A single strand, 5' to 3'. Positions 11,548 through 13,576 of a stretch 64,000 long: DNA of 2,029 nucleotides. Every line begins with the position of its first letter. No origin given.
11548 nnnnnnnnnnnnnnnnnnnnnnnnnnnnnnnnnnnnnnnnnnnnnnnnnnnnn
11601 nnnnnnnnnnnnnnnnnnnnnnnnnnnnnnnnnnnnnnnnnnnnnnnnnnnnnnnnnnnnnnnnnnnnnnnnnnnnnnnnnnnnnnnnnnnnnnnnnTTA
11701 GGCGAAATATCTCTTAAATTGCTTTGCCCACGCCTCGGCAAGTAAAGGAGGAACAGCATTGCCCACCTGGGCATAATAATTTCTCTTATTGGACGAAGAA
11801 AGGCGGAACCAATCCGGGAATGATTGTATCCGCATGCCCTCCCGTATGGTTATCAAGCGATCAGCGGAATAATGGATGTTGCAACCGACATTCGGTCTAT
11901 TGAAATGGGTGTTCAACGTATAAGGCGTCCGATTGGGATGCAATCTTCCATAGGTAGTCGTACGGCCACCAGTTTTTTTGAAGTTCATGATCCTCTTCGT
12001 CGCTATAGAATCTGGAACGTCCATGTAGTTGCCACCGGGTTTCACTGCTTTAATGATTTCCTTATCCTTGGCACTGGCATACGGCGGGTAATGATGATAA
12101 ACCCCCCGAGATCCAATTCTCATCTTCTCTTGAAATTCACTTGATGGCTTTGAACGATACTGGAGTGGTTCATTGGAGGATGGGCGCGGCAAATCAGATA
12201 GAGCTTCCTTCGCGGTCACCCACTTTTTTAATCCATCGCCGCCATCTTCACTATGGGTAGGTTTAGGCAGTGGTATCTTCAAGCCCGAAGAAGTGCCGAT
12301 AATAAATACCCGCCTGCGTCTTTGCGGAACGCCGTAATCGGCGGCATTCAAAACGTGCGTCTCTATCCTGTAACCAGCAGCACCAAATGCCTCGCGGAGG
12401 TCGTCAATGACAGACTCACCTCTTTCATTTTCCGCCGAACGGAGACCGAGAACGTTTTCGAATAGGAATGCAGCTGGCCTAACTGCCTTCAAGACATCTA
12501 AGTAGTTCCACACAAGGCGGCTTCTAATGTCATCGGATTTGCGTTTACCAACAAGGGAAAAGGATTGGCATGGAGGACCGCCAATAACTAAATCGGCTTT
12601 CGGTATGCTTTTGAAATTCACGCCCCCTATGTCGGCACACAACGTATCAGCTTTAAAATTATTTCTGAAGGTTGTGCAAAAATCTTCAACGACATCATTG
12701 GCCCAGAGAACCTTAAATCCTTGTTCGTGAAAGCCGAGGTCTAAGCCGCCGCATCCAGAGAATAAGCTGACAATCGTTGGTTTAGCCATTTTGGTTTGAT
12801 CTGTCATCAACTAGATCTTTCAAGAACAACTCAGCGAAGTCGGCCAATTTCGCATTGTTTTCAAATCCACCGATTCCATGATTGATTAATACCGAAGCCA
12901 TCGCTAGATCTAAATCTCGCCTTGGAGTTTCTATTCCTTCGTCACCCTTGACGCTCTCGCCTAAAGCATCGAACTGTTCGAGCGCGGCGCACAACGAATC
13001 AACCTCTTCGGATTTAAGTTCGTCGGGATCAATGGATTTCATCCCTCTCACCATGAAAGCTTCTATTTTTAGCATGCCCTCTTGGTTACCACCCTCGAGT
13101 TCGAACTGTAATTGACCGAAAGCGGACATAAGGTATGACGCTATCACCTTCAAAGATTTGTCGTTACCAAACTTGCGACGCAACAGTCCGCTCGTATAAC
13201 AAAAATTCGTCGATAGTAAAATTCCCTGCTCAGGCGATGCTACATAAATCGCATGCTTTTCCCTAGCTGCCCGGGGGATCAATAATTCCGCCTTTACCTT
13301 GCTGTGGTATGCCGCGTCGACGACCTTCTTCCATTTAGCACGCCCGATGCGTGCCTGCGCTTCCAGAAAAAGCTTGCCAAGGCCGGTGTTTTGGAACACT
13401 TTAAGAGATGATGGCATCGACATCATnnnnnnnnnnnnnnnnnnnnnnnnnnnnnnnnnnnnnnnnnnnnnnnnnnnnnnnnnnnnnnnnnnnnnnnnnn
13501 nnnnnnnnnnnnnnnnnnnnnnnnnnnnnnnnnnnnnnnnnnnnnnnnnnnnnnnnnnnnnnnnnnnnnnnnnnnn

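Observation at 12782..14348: In-frame chimera of a serine-recombinase catalytic domain and an HsdM-like N6-adenine MTase, the MTase part frameshifted and missing its AdoMet motif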

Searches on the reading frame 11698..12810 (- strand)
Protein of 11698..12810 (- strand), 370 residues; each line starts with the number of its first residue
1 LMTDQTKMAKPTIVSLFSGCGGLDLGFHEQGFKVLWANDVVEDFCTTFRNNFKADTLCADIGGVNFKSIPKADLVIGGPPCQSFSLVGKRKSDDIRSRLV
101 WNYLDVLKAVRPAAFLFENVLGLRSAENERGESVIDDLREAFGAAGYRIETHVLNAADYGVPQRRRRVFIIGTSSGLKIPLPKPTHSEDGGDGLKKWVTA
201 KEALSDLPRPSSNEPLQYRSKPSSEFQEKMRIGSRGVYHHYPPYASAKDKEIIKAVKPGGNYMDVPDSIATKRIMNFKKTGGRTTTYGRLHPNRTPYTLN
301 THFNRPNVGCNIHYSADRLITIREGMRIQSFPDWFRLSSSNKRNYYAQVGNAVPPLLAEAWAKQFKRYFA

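Call 3: search_protein_families(library=pfam, proteins=[window:11698-12810:-], max_evalue=0.1)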
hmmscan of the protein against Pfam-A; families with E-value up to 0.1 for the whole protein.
window:11698-12810:- (370 aa): 1 family
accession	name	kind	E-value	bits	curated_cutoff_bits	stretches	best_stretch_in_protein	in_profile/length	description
PF00145.23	DNA_methylase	-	2.1e-70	238.2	22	1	12-366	2-323/324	C-5 cytosine-specific DNA methylase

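Call 4: search_protein_families(library=ncbifam, proteins=[window:11698-12810:-], max_evalue=0.1)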
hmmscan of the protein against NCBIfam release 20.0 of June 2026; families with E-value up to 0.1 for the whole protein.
window:11698-12810:- (370 aa): 2 families
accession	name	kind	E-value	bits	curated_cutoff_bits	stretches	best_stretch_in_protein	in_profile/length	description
TIGR00675.1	dcm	superfamily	8.8e-63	212.9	100.65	1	13-364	1-328/329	DNA (cytosine-5-)-methyltransferase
NF007772.0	PRK10458.1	subfamily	3.5e-09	35.7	710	1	67-179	165-292/472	DNA cytosine methylase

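Call 79: search_protein_families(library=padloc, proteins=[window:11698-12810:-], max_evalue=0.001)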
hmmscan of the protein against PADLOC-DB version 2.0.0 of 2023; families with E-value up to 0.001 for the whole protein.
window:11698-12810:- (370 aa): 61 families (the best 25 are shown)
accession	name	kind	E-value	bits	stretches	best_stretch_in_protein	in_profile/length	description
PDLC03378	MTase_II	-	1.3e-101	338.3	1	10-369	2-330/344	Type II methyltransferase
PDLC03234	MTase_II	-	2.3e-96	321.3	1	10-368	4-365/375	Type II methyltransferase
PDLC03326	MTase_II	-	8.4e-85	283.4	1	8-367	2-374/412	Type II methyltransferase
PDLC00033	DruM2|DruM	-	2.4e-76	255.4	1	10-368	21-363/368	DNA cytosine methylase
PDLC03237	MTase_II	-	1.2e-75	253.2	2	212-368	630-790/1036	Type II methyltransferase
PDLC03272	MTase_II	-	5.4e-66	221.4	1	4-366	68-387/407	Type II methyltransferase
PDLC00031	DruM2|DruM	-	2.4e-63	212.4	2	12-226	13-228/361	DNA cytosine methylase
PDLC00027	DruM2|DruM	-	5.1e-62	208.3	2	12-217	13-219/361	DNA cytosine methylase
PDLC03381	MTase_II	-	7.9e-62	207.5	2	14-213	152-358/396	Type II methyltransferase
PDLC02650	DrmMII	-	5.1e-58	195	3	6-126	4-139/435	DrmMII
PDLC00026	DruM2|DruM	-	8.5e-57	191.2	1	8-365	2-314/336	DNA cytosine methylase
PDLC02649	DrmMII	-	2.3e-53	179.7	1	67-368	111-417/422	DrmMII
PDLC00030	DruM2|DruM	-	8.7e-50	168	2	7-175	2-186/380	DNA cytosine methylase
PDLC03307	MTase_II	-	4.9e-47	158.9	1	15-367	5-367/382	Type II methyltransferase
PDLC02648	DrmMII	-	1.1e-46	157.6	2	91-363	137-445/468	DrmMII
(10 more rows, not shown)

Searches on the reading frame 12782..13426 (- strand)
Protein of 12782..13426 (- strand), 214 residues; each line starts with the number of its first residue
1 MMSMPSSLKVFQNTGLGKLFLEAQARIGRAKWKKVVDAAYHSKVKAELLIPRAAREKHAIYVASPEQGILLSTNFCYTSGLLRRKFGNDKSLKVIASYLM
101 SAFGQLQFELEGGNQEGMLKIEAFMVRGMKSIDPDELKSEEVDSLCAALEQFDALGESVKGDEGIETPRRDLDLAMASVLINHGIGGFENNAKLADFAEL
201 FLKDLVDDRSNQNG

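Call 3: search_protein_families(library=pfam, proteins=[window:12782-13426:-], max_evalue=0.1)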
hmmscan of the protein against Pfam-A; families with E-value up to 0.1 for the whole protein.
window:12782-13426:- (214 aa): 1 family
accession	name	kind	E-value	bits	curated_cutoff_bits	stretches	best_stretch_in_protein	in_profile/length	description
PF22008.2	BpuSI_TRD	-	0.0069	16.3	27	1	30-123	90-176/241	Restriction endonuclease BpuSI, specificity domain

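Call 4: search_protein_families(library=ncbifam, proteins=[window:12782-13426:-], max_evalue=0.1)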
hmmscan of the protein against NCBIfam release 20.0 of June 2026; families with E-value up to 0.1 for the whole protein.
window:12782-13426:- (214 aa): 0 families

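Call 24: search_protein_families(library=phrogs, proteins=[window:12782-13426:-], max_evalue=0.01)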
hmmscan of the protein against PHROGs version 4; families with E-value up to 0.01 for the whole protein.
window:12782-13426:- (214 aa): 0 families

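Call 79: search_protein_families(library=padloc, proteins=[window:12782-13426:-], max_evalue=0.001)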
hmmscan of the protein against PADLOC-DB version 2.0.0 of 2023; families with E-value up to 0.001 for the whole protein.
window:12782-13426:- (214 aa): 0 families
